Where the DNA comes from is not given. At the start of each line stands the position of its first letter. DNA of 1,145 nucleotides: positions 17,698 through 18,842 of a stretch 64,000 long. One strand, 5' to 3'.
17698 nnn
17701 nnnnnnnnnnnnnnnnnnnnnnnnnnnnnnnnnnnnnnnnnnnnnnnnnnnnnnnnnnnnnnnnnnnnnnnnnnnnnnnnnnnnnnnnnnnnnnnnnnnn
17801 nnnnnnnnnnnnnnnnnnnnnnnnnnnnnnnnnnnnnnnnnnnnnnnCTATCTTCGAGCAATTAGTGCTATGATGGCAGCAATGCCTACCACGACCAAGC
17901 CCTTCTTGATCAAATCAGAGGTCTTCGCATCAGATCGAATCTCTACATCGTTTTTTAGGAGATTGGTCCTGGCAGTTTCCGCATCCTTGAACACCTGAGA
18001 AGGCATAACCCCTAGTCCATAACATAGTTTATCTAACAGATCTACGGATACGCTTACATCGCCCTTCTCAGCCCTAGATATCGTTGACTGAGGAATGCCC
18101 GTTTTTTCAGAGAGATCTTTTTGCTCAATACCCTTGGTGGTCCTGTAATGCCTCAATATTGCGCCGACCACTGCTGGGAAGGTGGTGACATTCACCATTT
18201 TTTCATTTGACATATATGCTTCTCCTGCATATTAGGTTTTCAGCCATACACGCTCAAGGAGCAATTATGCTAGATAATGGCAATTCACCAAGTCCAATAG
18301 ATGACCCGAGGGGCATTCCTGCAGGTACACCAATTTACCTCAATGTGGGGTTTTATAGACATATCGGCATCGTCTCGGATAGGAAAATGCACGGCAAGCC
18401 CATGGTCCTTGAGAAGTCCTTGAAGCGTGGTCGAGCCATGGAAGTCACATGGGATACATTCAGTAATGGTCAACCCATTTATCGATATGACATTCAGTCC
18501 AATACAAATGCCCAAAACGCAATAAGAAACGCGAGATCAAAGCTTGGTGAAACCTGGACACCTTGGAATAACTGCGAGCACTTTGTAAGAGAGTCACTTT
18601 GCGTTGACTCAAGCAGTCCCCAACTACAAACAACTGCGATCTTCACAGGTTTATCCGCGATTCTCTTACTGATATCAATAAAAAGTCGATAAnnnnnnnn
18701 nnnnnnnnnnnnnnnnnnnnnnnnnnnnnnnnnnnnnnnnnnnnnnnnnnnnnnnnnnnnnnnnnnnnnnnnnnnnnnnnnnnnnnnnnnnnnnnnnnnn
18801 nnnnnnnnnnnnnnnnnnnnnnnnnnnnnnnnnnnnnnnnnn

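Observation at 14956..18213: Single 910 aa PHP phosphoesterase fused to SMC-like ABC ATPase (Ppl-like), preceded by a membrane-anchored XRE regulator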

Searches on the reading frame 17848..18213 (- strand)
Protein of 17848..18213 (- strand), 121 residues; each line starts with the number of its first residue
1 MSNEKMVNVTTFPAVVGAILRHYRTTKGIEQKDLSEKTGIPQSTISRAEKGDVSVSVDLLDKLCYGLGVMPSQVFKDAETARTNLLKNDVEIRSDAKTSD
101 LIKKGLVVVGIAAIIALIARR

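Call 3: search_protein_families(library=padloc, proteins=[window:17848-18213:-], max_evalue=0.01)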
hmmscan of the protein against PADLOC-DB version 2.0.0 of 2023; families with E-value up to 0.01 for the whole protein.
window:17848-18213:- (121 aa): 18 families
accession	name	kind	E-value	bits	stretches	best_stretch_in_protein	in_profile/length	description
PDLC02926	HTH_VI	-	1.6e-12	45.5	1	17-97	3-83/92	-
PDLC03665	Control_protein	-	5.3e-07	27.8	1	18-75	11-69/77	control protein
PDLC03947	RmrA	-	1.6e-06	25.3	1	10-104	6-97/383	-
PDLC03954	RmrA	-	2.8e-06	24.5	1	16-82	11-77/380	-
PDLC03951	RmrA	-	5.1e-06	23.7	1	18-81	11-74/400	-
PDLC04142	capH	-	1.7e-05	23.8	1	17-82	8-73/103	capH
PDLC03664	Control_protein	-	2.8e-05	22.5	1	17-75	15-73/74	control protein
PDLC03946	RmrA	-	3.9e-05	20.5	1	22-98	9-82/357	-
PDLC03949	RmrA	-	0.00011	19.2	1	22-104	9-88/363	-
PDLC01870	CARF3--CARF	-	0.00017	19.5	1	19-48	141-171/228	-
PDLC03948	RmrA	-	0.00023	18.2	1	16-95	9-86/397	-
PDLC03953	RmrA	-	0.00028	18.2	1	16-76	6-65/373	-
PDLC03955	RmrA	-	0.00029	18.2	1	22-101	27-103/371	-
PDLC03956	RmrA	-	0.00058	17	1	13-83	6-77/399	-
PDLC03944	RmrA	-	0.0006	17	1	17-98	8-86/384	-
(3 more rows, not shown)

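Call 4: search_protein_families(library=pfam, proteins=[window:17848-18213:-], max_evalue=0.01)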
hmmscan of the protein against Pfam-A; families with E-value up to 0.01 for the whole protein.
window:17848-18213:- (121 aa): 7 families
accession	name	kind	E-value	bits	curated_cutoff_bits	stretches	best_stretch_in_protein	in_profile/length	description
PF01381.28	HTH_3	-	2.2e-10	40.8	23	1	20-69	1-50/55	Helix-turn-helix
PF13560.12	HTH_31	-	8.3e-10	39.3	27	1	17-72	3-59/64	Helix-turn-helix domain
PF13443.12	HTH_26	-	1.6e-09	38.3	22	1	20-76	2-59/63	Cro/C1-type HTH DNA-binding domain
PF13412.12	HTH_24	-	0.0012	18.8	21.9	1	18-47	7-36/48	Winged helix-turn-helix DNA-binding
PF13413.12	HTH_25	-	0.0016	18.7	24.6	1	19-54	1-36/62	Helix-turn-helix domain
PF13744.12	HTH_37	-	0.0042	17.3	27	0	23-60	26-64/80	Helix-turn-helix domain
PF20432.4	Xre-like-HTH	-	0.007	17.1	25.8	0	28-63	23-58/63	Antitoxin Xre-like helix-turn-helix domain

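Call 5: search_protein_families(library=ncbifam, proteins=[window:17848-18213:-], max_evalue=0.01)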
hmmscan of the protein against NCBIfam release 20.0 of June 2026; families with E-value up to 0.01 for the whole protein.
window:17848-18213:- (121 aa): 13 families
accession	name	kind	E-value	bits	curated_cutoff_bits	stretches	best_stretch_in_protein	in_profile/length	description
TIGR03070.1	couple_hipB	subfamily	3e-08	33.5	71.65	1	17-68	4-55/58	type II toxin-antitoxin system Y4mF family antitoxin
NF006015.0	PRK08154.1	subfamily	3.1e-08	33.1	204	1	10-85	25-100/314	anaerobic benzoate catabolism transcriptional regulator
NF041677.1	trans_regClgR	equivalog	7.3e-08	32.5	170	1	14-111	7-106/113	transcriptional regulator ClgR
NF007408.0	PRK09943.1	equivalog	6.7e-07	29.1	211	1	16-105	8-101/185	HTH-type transcriptional regulator PuuR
NF046032.1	TransRegSlrRBacil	equivalog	1.2e-06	28.6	250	1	16-95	2-81/149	HTH-type transcriptional regulator SlrR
NF047948.1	male_kill_WMK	equivalog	1.8e-06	27.6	300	1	16-80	163-227/300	WO male-killing family protein Wmk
NF041951.1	phage_RstR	subfamily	1.2e-05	25.6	80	1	18-75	5-62/108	RstR family transcriptional repressor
NF041575.1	antitoxPezA_Strep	equivalog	9.1e-05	22.5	290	1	16-69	2-55/158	type II toxin-antitoxin system antitoxin PezA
TIGR03830.1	CxxCG_CxxCG_HTH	subfamily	0.00043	20.1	61.8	1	17-58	67-108/127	type II TA system antitoxin MqsA family protein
TIGR00270.2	TIGR00270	equivalog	0.00054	19.8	110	1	19-69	79-129/159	multiprotein bridging factor aMBF1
NF058600.1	TransRegSco1979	equivalog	0.00081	18.5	350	1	13-71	6-64/280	Sco1979 family transcriptional regulator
NF007271.0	PRK09726.1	equivalog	0.002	18.1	79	1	16-70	13-67/88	type II toxin-antitoxin system antitoxin HipB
NF003162.0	PRK04140.1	equivalog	0.0021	17.1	263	1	16-63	127-174/317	transcriptional regulator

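Call 37: find_homologous_proteins(query=window:17848-18213:-, max_evalue=0.001)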
Query window:17848-18213:- (121 aa): 1 proteins with E <= 0.001 among 56 candidates.
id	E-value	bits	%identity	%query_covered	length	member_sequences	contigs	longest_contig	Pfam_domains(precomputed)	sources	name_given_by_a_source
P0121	4.6e-69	247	100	100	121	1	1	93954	PF01381.29,PF13560.13,PF13443.13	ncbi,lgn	-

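Call 47: search_protein_families(library=pfam, alignment_id=A2, max_evalue=0.001)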
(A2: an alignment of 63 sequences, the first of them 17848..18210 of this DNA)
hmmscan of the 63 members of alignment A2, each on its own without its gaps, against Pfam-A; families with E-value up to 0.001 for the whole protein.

A. member 1, window:17848-18210:- (120 aa): 3 families
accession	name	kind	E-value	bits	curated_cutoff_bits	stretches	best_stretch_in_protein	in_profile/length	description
PF01381.28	HTH_3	-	2.2e-10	40.9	23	1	19-68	1-50/55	Helix-turn-helix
PF13560.12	HTH_31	-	8.2e-10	39.3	27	1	16-71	3-59/64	Helix-turn-helix domain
PF13443.12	HTH_26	-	1.6e-09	38.3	22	1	19-75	2-59/63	Cro/C1-type HTH DNA-binding domain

B. families by the number of members that match (of 63 scanned): 58 families (the first 25 are shown)
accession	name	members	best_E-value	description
PF01420.25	Methylase_S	3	8.8e-40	Type I restriction modification DNA specificity domain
PF09903.14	DUF2130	2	2.8e-76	Uncharacterized protein conserved in bacteria (DUF2130)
PF01555.25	N6_N4_Mtase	2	6.8e-49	DNA methylase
PF09491.16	RE_AlwI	2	4.1e-41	AlwI restriction endonuclease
PF03235.19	GmrSD_N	2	8.1e-30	GmrSD restriction endonuclease, N-terminal domain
PF01381.28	HTH_3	2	2.2e-10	Helix-turn-helix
PF02867.20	Ribonuc_red_lgC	1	1.5e-222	Ribonucleotide reductase, barrel domain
PF13507.12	GATase_5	1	1e-102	CobB/CobQ-like glutamine amidotransferase domain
PF22689.1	FGAR-AT_PurM_N-like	1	4.6e-84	FGAR-AT PurM_N-like domain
PF18766.7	SWI2_SNF2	1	3.8e-76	SWI2/SNF2 ATPase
PF02384.22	N6_Mtase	1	3.6e-56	N-6 DNA Methylase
PF02769.27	AIRS_C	1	5.8e-51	AIR synthase related protein, C-terminal domain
PF12138.14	Spherulin4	1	4.1e-44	Spherulation-specific family 4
PF13572.11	DUF4134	1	1.1e-40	Domain of unknown function (DUF4134)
PF18076.6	FGAR-AT_N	1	3.9e-40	Formylglycinamide ribonucleotide amidotransferase N-terminal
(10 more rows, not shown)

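Call 79: search_protein_representatives(protein=window:17848-18210:-)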
Query: 120 residues. Proteins with E-value up to 0.001 (for the whole library): 2032; up to 1e-10: 51; up to 1e-30: 1. The best 150 are listed.
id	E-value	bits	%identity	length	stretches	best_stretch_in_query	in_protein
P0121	7.0e-69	244.9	100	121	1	1-120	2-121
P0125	7.1e-22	93.8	32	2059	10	22-74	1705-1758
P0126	2.6e-21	92.0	29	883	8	13-90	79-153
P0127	1.0e-20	90.1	31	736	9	9-74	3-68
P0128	2.9e-19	85.4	33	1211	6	16-69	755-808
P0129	4.0e-18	81.7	28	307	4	15-87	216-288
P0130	1.1e-16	77.2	38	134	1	7-117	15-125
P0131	1.1e-16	77.1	36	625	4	14-91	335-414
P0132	1.5e-16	76.7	31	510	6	18-75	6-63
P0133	3.0e-16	75.7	40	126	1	7-118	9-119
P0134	4.1e-16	75.3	29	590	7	15-58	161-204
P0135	1.1e-14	70.7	32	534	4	4-72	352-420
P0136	1.1e-14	70.6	36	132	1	2-118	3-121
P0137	3.4e-14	69.1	35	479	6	14-68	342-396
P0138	7.2e-14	68.1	28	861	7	25-98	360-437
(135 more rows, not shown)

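Call 94: search_protein_families(library=pfam, proteins=[L099:2149-3072:-, L106:4228-5307:-, L101:6445-7515:-, L106:1852-2931:-, L106:244-1281:-, L103:65-2908:+, L103:2916-3737:+, L099:259-1248:+, L101:7955-11194:-, L108:6427-8049:-], max_evalue=0.001)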
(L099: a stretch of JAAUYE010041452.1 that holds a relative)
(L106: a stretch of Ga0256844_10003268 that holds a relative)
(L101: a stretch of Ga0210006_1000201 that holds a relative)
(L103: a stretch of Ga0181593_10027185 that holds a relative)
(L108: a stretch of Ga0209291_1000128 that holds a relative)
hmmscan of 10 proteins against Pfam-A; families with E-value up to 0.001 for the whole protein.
L099:2149-3072:- (307 aa): 2 families
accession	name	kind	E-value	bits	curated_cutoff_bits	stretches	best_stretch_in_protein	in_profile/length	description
PF02882.25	THF_DHG_CYH_C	-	3.3e-66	222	27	1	133-299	1-159/160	Tetrahydrofolate dehydrogenase/cyclohydrolase, NAD(P)-binding domain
PF00763.28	THF_DHG_CYH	-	4.3e-40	137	32.8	1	15-130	1-115/115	Tetrahydrofolate dehydrogenase/cyclohydrolase, catalytic domain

L106:4228-5307:- (359 aa): 0 families

L101:6445-7515:- (356 aa): 1 family
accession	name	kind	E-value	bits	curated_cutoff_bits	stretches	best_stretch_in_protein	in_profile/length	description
PF01699.29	Na_Ca_ex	-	2.7e-21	76.5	24.9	2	36-182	4-149/151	Sodium/calcium exchanger protein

L106:1852-2931:- (359 aa): 4 families
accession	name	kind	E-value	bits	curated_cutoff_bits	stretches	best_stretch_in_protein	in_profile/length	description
PF19034.5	RnlA-toxin_DBD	-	3e-31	108.8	27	1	203-325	3-125/125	RNase LS, bacterial toxin DBD domain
PF19417.4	RnlA_toxin_N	-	3.3e-19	69.3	24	1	2-81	1-82/82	RNase LS, bacterial toxin N-terminal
PF15935.10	RnlA_toxin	-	2.5e-12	47.3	27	1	94-181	4-87/87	RNase LS, bacterial toxin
PF18869.6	HEPN_RnaseLS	-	5.7e-12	46.5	29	1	234-339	18-121/124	RnaseLS-like HEPN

L106:244-1281:- (345 aa): 0 families

L103:65-2908:+ (948 aa): 5 families
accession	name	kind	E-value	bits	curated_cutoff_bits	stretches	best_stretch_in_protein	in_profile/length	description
PF12008.13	EcoR124_C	-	1.4e-67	228.5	23.1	1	475-735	1-260/260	Type I restriction and modification enzyme - subunit R C terminal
PF18766.7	SWI2_SNF2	-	8.2e-63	212.4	26.7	1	21-249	1-215/221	SWI2/SNF2 ATPase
PF22679.2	T1R_D3-like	-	1.3e-57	195.1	27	1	276-454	2-158/158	Type I restriction enzyme subunit R domain 3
PF04851.21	ResIII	-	4e-40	137.8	22.5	1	16-179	2-163/164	Type III restriction enzyme, res subunit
PF00270.35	DEAD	-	4.4e-09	36.7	26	1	20-179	2-161/167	DEAD/DEAH box helicase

L103:2916-3737:+ (274 aa): 0 families

L099:259-1248:+ (330 aa): 3 families
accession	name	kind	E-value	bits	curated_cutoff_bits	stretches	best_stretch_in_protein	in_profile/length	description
PF13302.13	Acetyltransf_3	-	4.4e-33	115.3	25.4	1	161-297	1-137/138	Acetyltransferase (GNAT) domain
PF11625.14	DUF3253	-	1.8e-25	89.4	22.1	1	63-148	2-80/81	Protein of unknown function (DUF3253)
PF00583.31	Acetyltransf_1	-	1.1e-06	29.4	20.7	1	192-297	12-116/116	Acetyltransferase (GNAT) family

L101:7955-11194:- (1079 aa): 8 families
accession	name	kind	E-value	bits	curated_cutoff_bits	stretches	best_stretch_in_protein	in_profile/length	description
PF00563.25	EAL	-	1.5e-73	247.5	31.3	1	831-1065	2-235/236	EAL domain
PF00990.26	GGDEF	-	2.3e-54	184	23.8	1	654-811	1-161/161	Diguanylate cyclase, GGDEF domain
PF08448.16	PAS_4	-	9e-44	148.6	23.1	2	413-523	1-110/110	PAS fold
PF13426.13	PAS_9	-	5.6e-43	145.9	27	4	540-642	2-103/103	PAS domain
PF08447.18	PAS_3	-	2.8e-39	133.7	25.6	2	177-266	2-89/89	PAS fold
PF00989.32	PAS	-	2.2e-37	128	22.6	3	537-630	9-103/113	PAS fold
PF13188.13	PAS_8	-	4.1e-26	90.4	21.8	2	409-464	3-57/65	PAS domain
PF14598.12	PAS_11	-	1.7e-06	28.4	25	0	195-266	31-101/109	PAS domain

L108:6427-8049:- (540 aa): 9 families
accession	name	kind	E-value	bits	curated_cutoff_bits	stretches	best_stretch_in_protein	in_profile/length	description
PF00158.32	Sigma54_activat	-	2.2e-68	229.6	20.2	1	201-367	1-167/168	Sigma-54 interaction domain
PF14532.12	Sigma54_activ_2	-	1e-20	74.8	25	1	202-372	1-138/138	Sigma-54 interaction domain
PF25601.1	AAA_lid_14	-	2.2e-16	59.9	27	1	374-435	2-63/87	AAA+ ATPase lid domain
PF01590.32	GAF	-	5.1e-10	40.4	22.4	1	31-165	4-132/133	GAF domain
PF07728.20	AAA_5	-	7.5e-08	32.9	22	1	225-344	2-124/139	AAA domain (dynein-related subfamily)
PF13185.12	GAF_2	-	2.2e-07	31.6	28.6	1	31-166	6-135/136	GAF domain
PF01078.27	Mg_chelatase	-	6.3e-06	26.2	20.3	0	280-342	93-157/207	Magnesium chelatase, subunit ChlI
PF02954.25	HTH_8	-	7.7e-06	26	22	1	491-524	4-37/42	Bacterial regulatory protein, Fis family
PF00004.35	AAA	-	5e-05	24.2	21.2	1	225-343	1-110/131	ATPase family associated with various cellular activities (AAA)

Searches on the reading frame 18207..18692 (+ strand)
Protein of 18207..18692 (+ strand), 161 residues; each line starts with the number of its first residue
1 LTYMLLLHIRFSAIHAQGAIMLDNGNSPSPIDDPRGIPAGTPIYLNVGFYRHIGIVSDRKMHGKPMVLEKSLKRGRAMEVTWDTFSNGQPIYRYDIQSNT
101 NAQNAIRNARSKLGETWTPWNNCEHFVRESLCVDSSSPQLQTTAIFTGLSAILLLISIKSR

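Call 3: search_protein_families(library=padloc, proteins=[window:18207-18692:+], max_evalue=0.01)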
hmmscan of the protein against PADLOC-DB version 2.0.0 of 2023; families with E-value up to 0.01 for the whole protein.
window:18207-18692:+ (161 aa): 0 families

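Call 4: search_protein_families(library=pfam, proteins=[window:18207-18692:+], max_evalue=0.01)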
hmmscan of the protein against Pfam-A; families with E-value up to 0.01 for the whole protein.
window:18207-18692:+ (161 aa): 0 families

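Call 5: search_protein_families(library=ncbifam, proteins=[window:18207-18692:+], max_evalue=0.01)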
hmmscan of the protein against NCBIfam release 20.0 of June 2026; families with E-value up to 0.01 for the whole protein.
window:18207-18692:+ (161 aa): 0 families

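Call 68: search_protein_families(library=pfam, proteins=[window:18267-18689:+], max_evalue=1)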
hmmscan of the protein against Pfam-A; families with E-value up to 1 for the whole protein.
seq(141 aa): 2 families
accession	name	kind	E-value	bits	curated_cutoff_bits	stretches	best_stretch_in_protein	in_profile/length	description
PF04970.19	LRAT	-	0.011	16.5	24.3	1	58-109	56-113/120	Lecithin retinol acyltransferase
PF04648.17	MF_alpha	-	0.036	14.8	19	1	65-72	6-13/13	Yeast mating factor alpha hormone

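Call 73: find_homologous_proteins(query=window:18267-18689:+, max_evalue=0.01)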
Query seq(141 aa) (141 aa): 1 proteins with E <= 0.01 among 8 candidates.
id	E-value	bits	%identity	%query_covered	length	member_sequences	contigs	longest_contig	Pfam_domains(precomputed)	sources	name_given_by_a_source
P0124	9.4e-91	319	100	100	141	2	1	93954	-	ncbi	-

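Call 89: search_solved_structures(query=A6, max_evalue=1, show_alignments=2)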
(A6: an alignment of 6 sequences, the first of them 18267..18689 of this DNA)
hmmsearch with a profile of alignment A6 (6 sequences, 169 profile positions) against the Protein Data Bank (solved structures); distinct sequences matched with E-value up to 1: 14.
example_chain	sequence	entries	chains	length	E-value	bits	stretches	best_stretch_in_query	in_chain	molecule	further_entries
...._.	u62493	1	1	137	1.6e-07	34.1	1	25-127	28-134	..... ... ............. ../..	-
4dot_A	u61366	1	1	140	3.3e-07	33.1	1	25-127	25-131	Group XVI phospholipase A2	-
7zom_A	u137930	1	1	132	3.4e-07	33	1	25-127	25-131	Phospholipase A and acyltransferase 3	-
4dpz_X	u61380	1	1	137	4.8e-07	32.5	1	25-127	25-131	HRAS-like suppressor 2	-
2kyt_A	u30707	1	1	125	3.6e-06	29.7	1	25-115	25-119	Group XVI phospholipase A2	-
7zot_A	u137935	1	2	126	4.8e-06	29.3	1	31-114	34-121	Phospholipase A and acyltransferase 4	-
7c3z_A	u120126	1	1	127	4.9e-06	29.3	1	25-116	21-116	HRAS-like suppressor 3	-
2lkt_A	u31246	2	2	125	5.9e-06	29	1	31-114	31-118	Retinoic acid receptor responder protein 3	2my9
4q95_A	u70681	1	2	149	8.9e-06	28.4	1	51-118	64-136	HRAS-like suppressor 3, Lecithin retinol acyltransferase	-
7zv1_A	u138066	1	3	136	0.024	17.3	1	98-140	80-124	Protein 2A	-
7zv6_B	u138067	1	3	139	0.029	17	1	98-142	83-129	Protein 2A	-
2tbv_A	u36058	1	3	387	0.83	12.2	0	117-166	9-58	TOMATO BUSHY STUNT VIRUS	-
9ly6_A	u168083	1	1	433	0.86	12.2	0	10-34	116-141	CD276 antigen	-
9ly5_C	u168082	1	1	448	0.93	12.1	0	10-34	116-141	CD276 antigen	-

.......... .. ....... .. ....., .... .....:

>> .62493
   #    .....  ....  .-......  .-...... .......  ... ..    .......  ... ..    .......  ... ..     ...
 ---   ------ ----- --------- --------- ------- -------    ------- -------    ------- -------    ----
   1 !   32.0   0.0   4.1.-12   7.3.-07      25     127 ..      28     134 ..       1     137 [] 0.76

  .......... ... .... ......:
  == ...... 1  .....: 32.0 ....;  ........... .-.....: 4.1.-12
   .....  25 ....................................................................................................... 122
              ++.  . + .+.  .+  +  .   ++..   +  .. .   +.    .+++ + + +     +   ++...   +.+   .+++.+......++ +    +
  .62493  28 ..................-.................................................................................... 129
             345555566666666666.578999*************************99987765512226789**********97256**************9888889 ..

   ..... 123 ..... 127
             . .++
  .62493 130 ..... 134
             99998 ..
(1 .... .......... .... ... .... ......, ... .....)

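Call 90: search_protein_families(library=pfam, alignment_id=A6, max_evalue=0.1)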
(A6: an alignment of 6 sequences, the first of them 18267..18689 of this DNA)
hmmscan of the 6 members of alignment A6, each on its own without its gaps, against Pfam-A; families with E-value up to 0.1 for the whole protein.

A. member 1, window:18267-18689:+ (141 aa): 2 families
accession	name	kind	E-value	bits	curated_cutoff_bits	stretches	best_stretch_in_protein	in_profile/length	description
PF04970.19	LRAT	-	0.011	16.5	24.3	1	58-109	56-113/120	Lecithin retinol acyltransferase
PF04648.17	MF_alpha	-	0.036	14.8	19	0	65-72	6-13/13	Yeast mating factor alpha hormone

B. families by the number of members that match (of 6 scanned): 7 families
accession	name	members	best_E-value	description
PF04970.19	LRAT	6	1.6e-12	Lecithin retinol acyltransferase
PF05903.20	Peptidase_C97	2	0.038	PPPDE putative peptidase domain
PF05608.18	RTE1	1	0.0086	RTE1-like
PF06940.17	DUF1287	1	0.012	Domain of unknown function (DUF1287)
PF12847.13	Methyltransf_18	1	0.033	Methyltransferase domain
PF04648.17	MF_alpha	1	0.036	Yeast mating factor alpha hormone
PF04418.17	DUF543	1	0.051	Domain of unknown function (DUF543)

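Call 104: predict_structure(protein=window:18267-18689:+)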
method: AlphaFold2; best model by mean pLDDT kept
length: 141 residues; sequences in the alignment: 1
mean_pLDDT: 39.8   pTM: 0.28
mean pLDDT of the five models: 39.8, 38.1, 36.5, 34.7, 34.2
residues with pLDDT >= 90: 0; 70-90: 4; 50-70: 18; < 50: 119
segments of 3 or more residues with pLDDT < 50: 1-22, 24-31, 37-122
pLDDT, mean of each block of 10 residues (from residue 1): 30 43 45 46 43 35 31 36 38 28 26 32 55 67 54
secondary structure, 60 per line:
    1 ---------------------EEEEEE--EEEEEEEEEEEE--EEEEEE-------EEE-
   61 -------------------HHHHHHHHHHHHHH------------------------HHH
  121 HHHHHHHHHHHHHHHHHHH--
elements in order: E22-27 E30-41 E44-49 E57-59 H80-93 H118-139
